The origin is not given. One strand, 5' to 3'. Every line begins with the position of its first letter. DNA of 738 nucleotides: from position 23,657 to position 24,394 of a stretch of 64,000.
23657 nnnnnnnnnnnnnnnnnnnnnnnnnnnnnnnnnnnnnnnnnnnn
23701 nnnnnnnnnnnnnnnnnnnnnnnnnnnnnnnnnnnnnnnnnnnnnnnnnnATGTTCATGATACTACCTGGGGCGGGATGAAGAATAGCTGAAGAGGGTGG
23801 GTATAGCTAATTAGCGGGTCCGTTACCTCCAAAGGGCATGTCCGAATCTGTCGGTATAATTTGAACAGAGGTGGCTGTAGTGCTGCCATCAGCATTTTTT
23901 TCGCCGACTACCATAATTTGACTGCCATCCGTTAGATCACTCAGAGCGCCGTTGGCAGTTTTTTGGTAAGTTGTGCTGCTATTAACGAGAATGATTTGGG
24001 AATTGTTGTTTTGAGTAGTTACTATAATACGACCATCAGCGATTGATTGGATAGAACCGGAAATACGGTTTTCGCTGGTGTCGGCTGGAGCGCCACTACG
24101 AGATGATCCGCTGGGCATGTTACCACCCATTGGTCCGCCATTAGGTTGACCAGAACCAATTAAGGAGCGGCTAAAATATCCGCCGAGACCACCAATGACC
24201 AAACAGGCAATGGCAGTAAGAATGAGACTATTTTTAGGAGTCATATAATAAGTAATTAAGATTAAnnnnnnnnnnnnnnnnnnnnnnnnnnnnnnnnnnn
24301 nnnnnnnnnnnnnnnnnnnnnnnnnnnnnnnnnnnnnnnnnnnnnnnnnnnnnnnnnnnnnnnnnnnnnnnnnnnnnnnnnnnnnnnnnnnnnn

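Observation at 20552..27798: MacAB-type tripartite exporter fused in one operon with an OmpR/HK two-component system and DUF5666-like secreted proteins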

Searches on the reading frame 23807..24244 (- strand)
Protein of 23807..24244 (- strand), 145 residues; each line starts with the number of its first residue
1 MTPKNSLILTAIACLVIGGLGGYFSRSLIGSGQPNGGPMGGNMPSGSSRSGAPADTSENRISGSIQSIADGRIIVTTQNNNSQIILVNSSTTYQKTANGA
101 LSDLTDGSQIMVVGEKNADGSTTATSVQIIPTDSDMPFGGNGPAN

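Call 4: search_protein_families(library=pfam, proteins=[window:23807-24244:-], max_evalue=0.1)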
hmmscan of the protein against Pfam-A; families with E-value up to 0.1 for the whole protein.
window:23807-24244:- (145 aa): 1 family
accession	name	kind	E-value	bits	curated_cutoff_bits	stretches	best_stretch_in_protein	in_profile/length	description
PF18914.6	DUF5666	-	8.3e-08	32.8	27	1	63-127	2-59/60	Domain of unknown function (DUF5666)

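Call 7: find_encoding_contigs(protein=window:23807-24244:-, flank=10000, max_places=6)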
Protein window:23807-24244:- (145 aa): 4 contigs read that carry it; 3 places shown.
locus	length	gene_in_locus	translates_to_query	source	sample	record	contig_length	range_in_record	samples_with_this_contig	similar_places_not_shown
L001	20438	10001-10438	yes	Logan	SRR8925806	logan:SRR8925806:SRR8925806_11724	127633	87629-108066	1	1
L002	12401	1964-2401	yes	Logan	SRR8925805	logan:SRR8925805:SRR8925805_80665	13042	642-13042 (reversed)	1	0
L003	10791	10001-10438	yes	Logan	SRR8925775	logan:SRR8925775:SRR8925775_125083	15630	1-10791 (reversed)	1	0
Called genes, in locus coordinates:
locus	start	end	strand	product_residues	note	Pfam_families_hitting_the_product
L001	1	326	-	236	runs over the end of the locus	PF03162:Y_phosphatase2, PF22741:PTP-NADK, PF22785:Tc-R-P, PF22784:PTP-SAK, PF00102:Y_phosphatase (weak), PF00782:DSPc (faint)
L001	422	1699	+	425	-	PF25990:Beta-barrel_YknX, PF25954:Beta-barrel_RND_2, PF25989:YknX_C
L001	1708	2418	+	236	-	PF00005:ABC_tran, PF02463:SMC_N (weak), PF13304:AAA_21 (faint)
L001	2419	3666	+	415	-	PF12704:MacB_PCD, PF02687:FtsX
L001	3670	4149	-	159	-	-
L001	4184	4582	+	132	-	PF00856:SET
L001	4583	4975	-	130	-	PF07883:Cupin_2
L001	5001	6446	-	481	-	PF12146:Hydrolase_4, PF00561:Abhydrolase_1 (weak), PF12697:Abhydrolase_6, PF00535:Glycos_transf_2, PF13641:Glyco_tranf_2_3 (weak)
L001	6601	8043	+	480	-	PF25954:Beta-barrel_RND_2 (faint), PF25990:Beta-barrel_YknX, PF26002:Beta-barrel_AprE (weak), PF25967:RND-MFP_C, PF25975:CzcB_C, PF25989:YknX_C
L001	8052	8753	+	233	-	PF00005:ABC_tran, PF02463:SMC_N (faint), PF13304:AAA_21 (faint)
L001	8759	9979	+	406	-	PF12704:MacB_PCD, PF02687:FtsX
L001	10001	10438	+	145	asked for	PF18914:DUF5666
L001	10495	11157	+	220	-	PF00072:Response_reg, PF00486:Trans_reg_C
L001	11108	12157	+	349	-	PF00512:HisKA, PF02518:HATPase_c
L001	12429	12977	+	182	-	-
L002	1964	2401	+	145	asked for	PF18914:DUF5666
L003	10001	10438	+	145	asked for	PF18914:DUF5666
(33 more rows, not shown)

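Call 9: find_homologous_proteins(query=window:23807-24244:-, max_evalue=0.001)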
Query window:23807-24244:- (145 aa): 9 proteins with E <= 0.001 among 49 candidates.
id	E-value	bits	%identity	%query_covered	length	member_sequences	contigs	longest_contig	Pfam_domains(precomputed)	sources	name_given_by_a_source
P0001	5.6e-84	297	100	100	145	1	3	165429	PF18914.7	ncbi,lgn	-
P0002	2.6e-33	133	50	88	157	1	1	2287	PF18914.7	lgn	-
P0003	1.7e-31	127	52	68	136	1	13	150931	PF18914.7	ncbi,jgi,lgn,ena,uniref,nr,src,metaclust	ncbi:MAG: hypothetical protein A3D99_00875 [Candidatus Andersenbacteria bacterium RIFCSPHIGHO2_12_FU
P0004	3.6e-31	126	49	96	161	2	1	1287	PF18914.7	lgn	-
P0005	1.2e-30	124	49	95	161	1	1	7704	PF18914.7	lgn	-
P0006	1.4e-30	124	48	96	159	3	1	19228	PF18914.7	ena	-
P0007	1.5e-30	124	48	87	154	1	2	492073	PF18914.7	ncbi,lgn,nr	ncbi:MAG: hypothetical protein HYR90_01520 [Candidatus Andersenbacteria bacterium]|nr:hypothetical p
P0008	3.8e-30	123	53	60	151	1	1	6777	PF18914.7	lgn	-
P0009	4.8e-26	109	45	93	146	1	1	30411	PF18914.7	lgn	-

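Call 10: find_encoding_contigs(protein=P0003, flank=8000, max_places=3)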
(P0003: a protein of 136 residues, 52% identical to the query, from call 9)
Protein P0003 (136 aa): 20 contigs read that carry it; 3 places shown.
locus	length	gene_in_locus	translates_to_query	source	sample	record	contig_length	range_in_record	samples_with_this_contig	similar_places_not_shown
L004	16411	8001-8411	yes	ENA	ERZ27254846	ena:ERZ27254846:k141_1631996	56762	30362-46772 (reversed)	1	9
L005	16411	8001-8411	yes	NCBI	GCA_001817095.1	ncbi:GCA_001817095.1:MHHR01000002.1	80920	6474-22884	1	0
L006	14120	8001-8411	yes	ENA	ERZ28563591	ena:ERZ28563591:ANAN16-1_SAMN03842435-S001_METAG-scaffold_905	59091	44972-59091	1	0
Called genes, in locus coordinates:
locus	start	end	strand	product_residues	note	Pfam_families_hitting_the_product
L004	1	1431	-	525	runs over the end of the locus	PF07732:Cu-oxidase_3, PF00394:Cu-oxidase (weak), PF07731:Cu-oxidase_2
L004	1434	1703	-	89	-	PF02583:Trns_repr_metal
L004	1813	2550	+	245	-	-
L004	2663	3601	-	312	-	-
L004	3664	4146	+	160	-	-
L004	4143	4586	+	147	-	PF01467:CTP_transf_like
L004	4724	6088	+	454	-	PF25919:BSH_CusB (faint), PF25917:BSH_RND (weak), PF25954:Beta-barrel_RND_2 (weak), PF25990:Beta-barrel_YknX, PF26002:Beta-barrel_AprE (weak), PF25967:RND-MFP_C, PF25975:CzcB_C (weak), PF25989:YknX_C, +1 more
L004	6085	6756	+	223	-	PF02463:SMC_N (faint), PF00005:ABC_tran, PF13304:AAA_21 (faint)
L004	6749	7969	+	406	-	PF12704:MacB_PCD, PF02687:FtsX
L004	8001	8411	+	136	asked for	PF18914:DUF5666 (weak)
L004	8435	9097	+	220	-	PF00072:Response_reg, PF00486:Trans_reg_C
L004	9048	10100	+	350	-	PF00512:HisKA, PF02518:HATPase_c, PF13589:HATPase_c_3 (weak)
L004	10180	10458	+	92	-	-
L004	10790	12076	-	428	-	PF13173:AAA_14, PF13635:DUF4143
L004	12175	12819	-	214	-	PF07929:PRiA4_ORF3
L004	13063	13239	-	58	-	-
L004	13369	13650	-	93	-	-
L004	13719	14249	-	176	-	-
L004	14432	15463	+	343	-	PF04909:Amidohydro_2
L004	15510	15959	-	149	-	PF01230:HIT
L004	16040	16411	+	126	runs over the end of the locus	-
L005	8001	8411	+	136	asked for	PF18914:DUF5666 (weak)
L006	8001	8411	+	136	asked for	PF18914:DUF5666 (weak)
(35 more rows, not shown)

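Call 11: find_encoding_contigs(protein=P0007, flank=8000, max_places=2)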
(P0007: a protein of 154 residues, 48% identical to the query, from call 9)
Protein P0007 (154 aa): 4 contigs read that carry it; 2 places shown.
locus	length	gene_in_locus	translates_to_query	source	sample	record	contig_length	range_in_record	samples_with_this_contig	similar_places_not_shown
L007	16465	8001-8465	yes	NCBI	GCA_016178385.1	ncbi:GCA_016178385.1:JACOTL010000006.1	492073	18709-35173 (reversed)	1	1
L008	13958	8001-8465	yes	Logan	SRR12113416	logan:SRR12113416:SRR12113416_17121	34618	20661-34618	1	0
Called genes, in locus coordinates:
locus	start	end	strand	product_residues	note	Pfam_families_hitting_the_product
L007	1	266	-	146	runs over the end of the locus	PF00903:Glyoxalase, PF13669:Glyoxalase_4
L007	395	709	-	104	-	PF13376:OmdA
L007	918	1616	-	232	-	PF02592:Vut_1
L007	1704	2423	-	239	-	PF02475:TRM5-TYW2_MTfase, PF05175:MTS, PF03602:Cons_hypoth95, PF06325:PrmA, PF12847:Methyltransf_18, PF13649:Methyltransf_25, PF13847:Methyltransf_31, PF08241:Methyltransf_11, +8 more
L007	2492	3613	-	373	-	PF27126:NmeDI_C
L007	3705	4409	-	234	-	PF13489:Methyltransf_23, PF13847:Methyltransf_31, PF08241:Methyltransf_11, PF08242:Methyltransf_12, PF13649:Methyltransf_25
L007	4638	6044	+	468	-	PF25917:BSH_RND (weak), PF25954:Beta-barrel_RND_2 (weak), PF25990:Beta-barrel_YknX, PF26002:Beta-barrel_AprE (weak), PF25967:RND-MFP_C, PF25975:CzcB_C (weak), PF25989:YknX_C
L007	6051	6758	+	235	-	PF02463:SMC_N (faint), PF00005:ABC_tran, PF13304:AAA_21 (faint)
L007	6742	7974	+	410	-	PF12704:MacB_PCD, PF02687:FtsX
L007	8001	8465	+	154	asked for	PF18914:DUF5666 (weak)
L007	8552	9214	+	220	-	PF00072:Response_reg, PF00486:Trans_reg_C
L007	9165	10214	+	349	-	PF00512:HisKA, PF02518:HATPase_c, PF13589:HATPase_c_3 (faint)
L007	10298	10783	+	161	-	-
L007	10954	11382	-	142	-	PF00903:Glyoxalase, PF06983:3-dmu-9_3-mt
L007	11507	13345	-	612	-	PF15892:BNR_4 (faint)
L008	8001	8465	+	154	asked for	PF18914:DUF5666 (weak)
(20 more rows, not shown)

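Call 12: find_encoding_contigs(protein=P0009, flank=8000, max_places=2)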
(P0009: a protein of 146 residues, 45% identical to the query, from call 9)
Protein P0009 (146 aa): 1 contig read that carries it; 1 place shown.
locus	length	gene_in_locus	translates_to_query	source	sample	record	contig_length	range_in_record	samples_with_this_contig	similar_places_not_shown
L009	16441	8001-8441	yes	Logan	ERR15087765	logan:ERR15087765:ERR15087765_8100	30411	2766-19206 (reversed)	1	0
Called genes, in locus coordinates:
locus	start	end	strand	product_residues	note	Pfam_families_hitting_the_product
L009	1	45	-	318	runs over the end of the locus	PF00768:Peptidase_S11, PF13354:Beta-lactamase2 (weak)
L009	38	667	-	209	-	-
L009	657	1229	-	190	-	-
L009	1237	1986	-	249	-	PF13098:Thioredoxin_2 (weak), PF13462:Thioredoxin_4, PF01323:DSBA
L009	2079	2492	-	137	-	-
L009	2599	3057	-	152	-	-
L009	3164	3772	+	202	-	PF04542:Sigma70_r2, PF08281:Sigma70_r4_2, PF04545:Sigma70_r4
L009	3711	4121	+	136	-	-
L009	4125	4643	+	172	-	PF18914:DUF5666 (weak)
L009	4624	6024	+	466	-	PF25919:BSH_CusB (faint), PF25917:BSH_RND (faint), PF25954:Beta-barrel_RND_2, PF25990:Beta-barrel_YknX, PF26002:Beta-barrel_AprE, PF25967:RND-MFP_C, PF25975:CzcB_C (weak), PF25989:YknX_C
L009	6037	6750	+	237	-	PF02463:SMC_N (faint), PF00005:ABC_tran, PF13304:AAA_21 (faint)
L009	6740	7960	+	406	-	PF12704:MacB_PCD, PF02687:FtsX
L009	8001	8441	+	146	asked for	PF18914:DUF5666 (weak)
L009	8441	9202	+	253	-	PF01520:Amidase_3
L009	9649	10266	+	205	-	-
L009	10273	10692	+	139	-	-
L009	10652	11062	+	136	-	-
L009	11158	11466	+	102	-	PF03592:Terminase_2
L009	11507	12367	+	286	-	-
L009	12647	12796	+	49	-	-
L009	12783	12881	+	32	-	-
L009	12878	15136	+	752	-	-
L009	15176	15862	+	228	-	-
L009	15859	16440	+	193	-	-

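Call 34: search_protein_families(library=ncbifam, proteins=[window:23807-24244:-], max_evalue=0.001)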
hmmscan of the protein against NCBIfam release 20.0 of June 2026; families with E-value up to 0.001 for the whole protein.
window:23807-24244:- (145 aa): 0 families

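Call 35: predict_structure(alignment_id=A1)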
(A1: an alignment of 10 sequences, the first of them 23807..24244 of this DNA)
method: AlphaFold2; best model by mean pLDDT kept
length: 145 residues; sequences in the alignment: 10
mean_pLDDT: 68.0   pTM: 0.49
mean pLDDT of the five models: 68.0, 65.2, 64.1, 63.7, 62.2
residues with pLDDT >= 90: 43; 70-90: 27; 50-70: 21; < 50: 54
segments of 3 or more residues with pLDDT < 50: 1-4, 9-11, 18-23, 25-27, 30-33, 35-37, 39-56, 135-137, 139-142
pLDDT, mean of each block of 10 residues (from residue 1): 49 48 45 45 43 55 92 91 92 80 88 91 92 54 45
secondary structure, 60 per line:
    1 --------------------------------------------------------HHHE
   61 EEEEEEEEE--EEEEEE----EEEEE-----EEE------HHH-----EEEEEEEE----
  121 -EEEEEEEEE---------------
elements in order: E60-69 E72-77 E82-86 E92-94 E109-116 E122-130

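Call 39: fold_search(model_id=the predicted structure, library=pdb)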
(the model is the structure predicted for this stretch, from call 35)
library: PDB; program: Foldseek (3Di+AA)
matches with E <= 10: 1209; with E <= 0.001: 0
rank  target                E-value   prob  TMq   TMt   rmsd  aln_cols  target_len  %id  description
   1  4uer_0                2.5e-03  1.00  0.30  0.41   4.2        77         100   13  40S-eIF1-eIF1A-eIF3-eIF3j translation initiation complex from Lachancea kluyveri (released 2015-02-11)
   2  9bv1_E                3.6e-03  1.00  0.34  0.17   4.4        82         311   17  M2A Midnolin-Proteasome (translocating) (released 2025-06-11)
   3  6zp4_G                3.8e-03  1.00  0.30  0.46   4.1        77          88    9  SARS-CoV-2 Nsp1 bound to a human 43S preinitiation ribosome complex - state 2 (released 2020-07-29)
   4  2oqk                  4.3e-03  1.00  0.30  0.43   5.4        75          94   12  Crystal structure of putative Cryptosporidium parvum translation initiation factor eIF-1A (released 2007-02-13)
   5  9u7r_E                4.5e-03  1.00  0.35  0.16   4.6        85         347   15  Substrate-free human 26S proteasome purified by midnolin, 20S proteasome, RPTs and RPN11 part (released 2026-04-01)
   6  9evt_7                5.1e-03  1.00  0.35  0.15   2.7        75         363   12  Structure of the small subunit of the flowering plant mitoribosome with the maturation factor RsgA (released 2026-03-18)
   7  4ql5_A                5.1e-03  1.00  0.30  0.57   4.4        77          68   12  Crystal structure of translation initiation factor IF-1 from Streptococcus pneumoniae TIGR4 (released 2014-07-02)
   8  4ql5_B                5.7e-03  1.00  0.29  0.57   5.0        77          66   12  Crystal structure of translation initiation factor IF-1 from Streptococcus pneumoniae TIGR4 (released 2014-07-02)
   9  2mo0_MODEL_1_A        8.1e-03  1.00  0.36  0.67   2.9        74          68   14  Backbone 1H, 13C, and 15N Chemical Shift Assignments for cold shock protein, TaCsp (released 2014-08-20)
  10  9h6y_j                8.1e-03  1.00  0.32  0.39  13.3       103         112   11  Late-stage 48S Initiation Complex (LS48S IC) guided by the trans-RNA (released 2025-12-10)
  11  4gop_A                8.6e-03  1.00  0.37  0.48   4.3        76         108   18  Structure and Conformational Change of a Replication Protein A Heterotrimer Bound to ssDNA (released 2012-11-28)
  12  9bui_E                8.6e-03  1.00  0.33  0.16   4.6        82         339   15  M1A Midnolin-Proteasome (with Ubl) (released 2025-06-11)
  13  5vzj_H                8.6e-03  1.00  0.31  0.17   5.8        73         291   15  STRUCTURE OF A TWELVE COMPONENT MPP6-NUCLEAR RNA EXOSOME COMPLEX BOUND TO RNA (released 2017-08-02)
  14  7w37_C                1.0e-02  1.00  0.33  0.14   3.0        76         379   10  Structure of USP14-bound human 26S proteasome in state EA1_UBL (released 2022-05-04)
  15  2l55_MODEL_1_A        1.0e-02  1.00  0.38  0.63   5.9        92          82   16  Solution structure of the C-terminal domain of SilB from Cupriavidus metallidurans (released 2011-02-23)
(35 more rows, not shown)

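Call 42: find_homologous_proteins(query=A3, max_evalue=0.00001)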
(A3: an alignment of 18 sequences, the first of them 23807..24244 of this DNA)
Query A3 (18 sequences) (145 aa, profile of the alignment): 195 proteins with E <= 0.00001 among 8000 candidates; the best 120 are listed.
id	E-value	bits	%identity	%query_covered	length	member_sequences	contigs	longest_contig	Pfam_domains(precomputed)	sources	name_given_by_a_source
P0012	2.0e-48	182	49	88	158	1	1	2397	PF18914.7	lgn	-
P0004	2.8e-48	181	49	96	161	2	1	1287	PF18914.7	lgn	-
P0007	5.1e-48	181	48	87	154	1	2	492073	PF18914.7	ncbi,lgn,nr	ncbi:MAG: hypothetical protein HYR90_01520 [Candidatus Andersenbacteria bacterium]|nr:hypothetical p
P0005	7.7e-48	180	49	95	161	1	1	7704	PF18914.7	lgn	-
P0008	5.2e-46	174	53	60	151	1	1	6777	PF18914.7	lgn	-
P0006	7.5e-46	174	48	96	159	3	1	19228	PF18914.7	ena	-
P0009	2.4e-45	172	45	93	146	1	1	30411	PF18914.7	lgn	-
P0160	1.5e-44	169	46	95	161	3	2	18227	PF18914.7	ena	-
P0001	8.3e-44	167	100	100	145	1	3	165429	PF18914.7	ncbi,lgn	-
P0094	1.8e-42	163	40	50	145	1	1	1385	PF18914.7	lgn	-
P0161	7.5e-39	151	40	57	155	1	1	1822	PF18914.7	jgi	jgi:hypothetical protein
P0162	1.8e-38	150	34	74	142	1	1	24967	-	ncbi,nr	ncbi:MAG: hypothetical protein NTW46_01550 [Candidatus Nealsonbacteria bacterium]|nr:hypothetical pr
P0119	1.2e-37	147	36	90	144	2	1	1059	-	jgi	jgi:hypothetical protein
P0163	2.5e-37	146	42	53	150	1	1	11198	-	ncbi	-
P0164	9.4e-37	144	32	88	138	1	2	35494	PF18914.7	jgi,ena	-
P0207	1.3e-33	134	38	56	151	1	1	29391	PF18914.7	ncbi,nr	ncbi:MAG: DUF5666 domain-containing protein [Candidatus Moranbacteria bacterium]|nr:DUF5666 domain-c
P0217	3.0e-33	133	39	49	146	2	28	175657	-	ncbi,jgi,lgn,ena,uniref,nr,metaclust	ncbi:MAG: hypothetical protein UW46_C0006G0026 [Candidatus Yanofskybacteria bacterium GW2011_GWF1_44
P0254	9.3e-32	128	30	87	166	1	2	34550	-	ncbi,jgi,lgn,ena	ncbi:MAG: hypothetical protein WCT26_02215 [Candidatus Buchananbacteria bacterium]|jgi:hypothetical 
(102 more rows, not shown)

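Call 43: find_encoding_contigs(protein=P0217, flank=6000, max_places=1)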
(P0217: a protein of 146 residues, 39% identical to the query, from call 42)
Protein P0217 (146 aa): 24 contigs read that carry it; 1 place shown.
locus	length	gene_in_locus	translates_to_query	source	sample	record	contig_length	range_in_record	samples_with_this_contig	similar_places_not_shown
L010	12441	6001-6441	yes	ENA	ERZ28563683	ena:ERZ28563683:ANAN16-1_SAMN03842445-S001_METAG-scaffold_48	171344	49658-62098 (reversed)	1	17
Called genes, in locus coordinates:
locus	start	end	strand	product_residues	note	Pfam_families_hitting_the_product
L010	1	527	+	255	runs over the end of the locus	-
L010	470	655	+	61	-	-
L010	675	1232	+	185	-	PF04542:Sigma70_r2, PF08281:Sigma70_r4_2, PF04545:Sigma70_r4 (weak)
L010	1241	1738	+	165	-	-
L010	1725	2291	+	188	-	-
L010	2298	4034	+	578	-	PF25919:BSH_CusB (faint), PF25917:BSH_RND, PF25973:BSH_CzcB, PF25990:Beta-barrel_YknX, PF25989:YknX_C (faint)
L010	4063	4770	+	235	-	PF00005:ABC_tran, PF02463:SMC_N (faint)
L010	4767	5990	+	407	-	PF12704:MacB_PCD, PF02687:FtsX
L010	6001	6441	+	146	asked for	-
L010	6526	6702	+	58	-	-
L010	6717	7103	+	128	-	PF00173:Cyt-b5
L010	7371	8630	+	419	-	PF00266:Aminotran_5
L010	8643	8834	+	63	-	-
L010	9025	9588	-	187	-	-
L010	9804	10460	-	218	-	PF13529:Peptidase_C39_2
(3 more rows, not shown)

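Call 44: find_encoding_contigs(protein=P0162, flank=6000, max_places=1)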
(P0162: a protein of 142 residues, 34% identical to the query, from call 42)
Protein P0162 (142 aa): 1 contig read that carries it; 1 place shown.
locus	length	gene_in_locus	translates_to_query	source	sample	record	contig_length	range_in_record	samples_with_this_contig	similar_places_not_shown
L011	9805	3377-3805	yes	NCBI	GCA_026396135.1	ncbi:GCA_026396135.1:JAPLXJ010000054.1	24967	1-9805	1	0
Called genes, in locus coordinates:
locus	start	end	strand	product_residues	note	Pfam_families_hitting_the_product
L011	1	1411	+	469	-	PF25917:BSH_RND (faint), PF25973:BSH_CzcB (faint), PF25954:Beta-barrel_RND_2 (weak), PF25990:Beta-barrel_YknX, PF25989:YknX_C (faint)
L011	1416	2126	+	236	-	PF00005:ABC_tran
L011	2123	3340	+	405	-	PF12704:MacB_PCD, PF02687:FtsX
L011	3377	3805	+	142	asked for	-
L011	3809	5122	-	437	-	PF01071:GARS_A, PF02843:GARS_C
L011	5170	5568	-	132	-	PF07883:Cupin_2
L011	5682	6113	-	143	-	PF13367:PrsW-protease (weak)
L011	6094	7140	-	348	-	PF08239:SH3_3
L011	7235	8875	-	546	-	PF01835:MG2 (faint)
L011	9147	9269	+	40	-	-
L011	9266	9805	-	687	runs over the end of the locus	PF24060:DUF7361 (faint), PF24299:DUF7483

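Call 45: find_encoding_contigs(protein=P0207, flank=6000, max_places=1)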
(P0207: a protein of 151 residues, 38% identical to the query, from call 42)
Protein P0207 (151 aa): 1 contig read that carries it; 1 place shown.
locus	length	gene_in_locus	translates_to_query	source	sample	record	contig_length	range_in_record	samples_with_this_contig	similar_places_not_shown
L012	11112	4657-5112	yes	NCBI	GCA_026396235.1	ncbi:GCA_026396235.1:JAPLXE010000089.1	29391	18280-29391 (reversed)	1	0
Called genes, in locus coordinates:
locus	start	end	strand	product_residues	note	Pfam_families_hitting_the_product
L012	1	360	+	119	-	PF08281:Sigma70_r4_2, PF04545:Sigma70_r4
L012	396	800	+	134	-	-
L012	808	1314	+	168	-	-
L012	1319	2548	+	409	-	PF25917:BSH_RND (weak), PF25984:BSH_YknX (weak), PF25990:Beta-barrel_YknX, PF25967:RND-MFP_C, PF25975:CzcB_C (weak), PF25989:YknX_C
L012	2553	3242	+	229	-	PF00005:ABC_tran, PF02463:SMC_N (faint), PF13304:AAA_21 (faint)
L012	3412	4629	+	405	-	PF12704:MacB_PCD, PF02687:FtsX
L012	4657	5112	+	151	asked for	PF18914:DUF5666 (weak)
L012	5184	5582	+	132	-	PF07883:Cupin_2, PF02311:AraC_binding (faint)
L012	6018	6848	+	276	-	-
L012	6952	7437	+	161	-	-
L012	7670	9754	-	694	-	PF17191:RecG_wedge, PF01336:tRNA_anti-codon (weak), PF00270:DEAD, PF04851:ResIII, PF00176:SNF2-rel_dom (weak), PF00271:Helicase_C, PF19833:RecG_dom3_C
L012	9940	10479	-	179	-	-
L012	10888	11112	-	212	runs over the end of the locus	PF00156:Pribosyltran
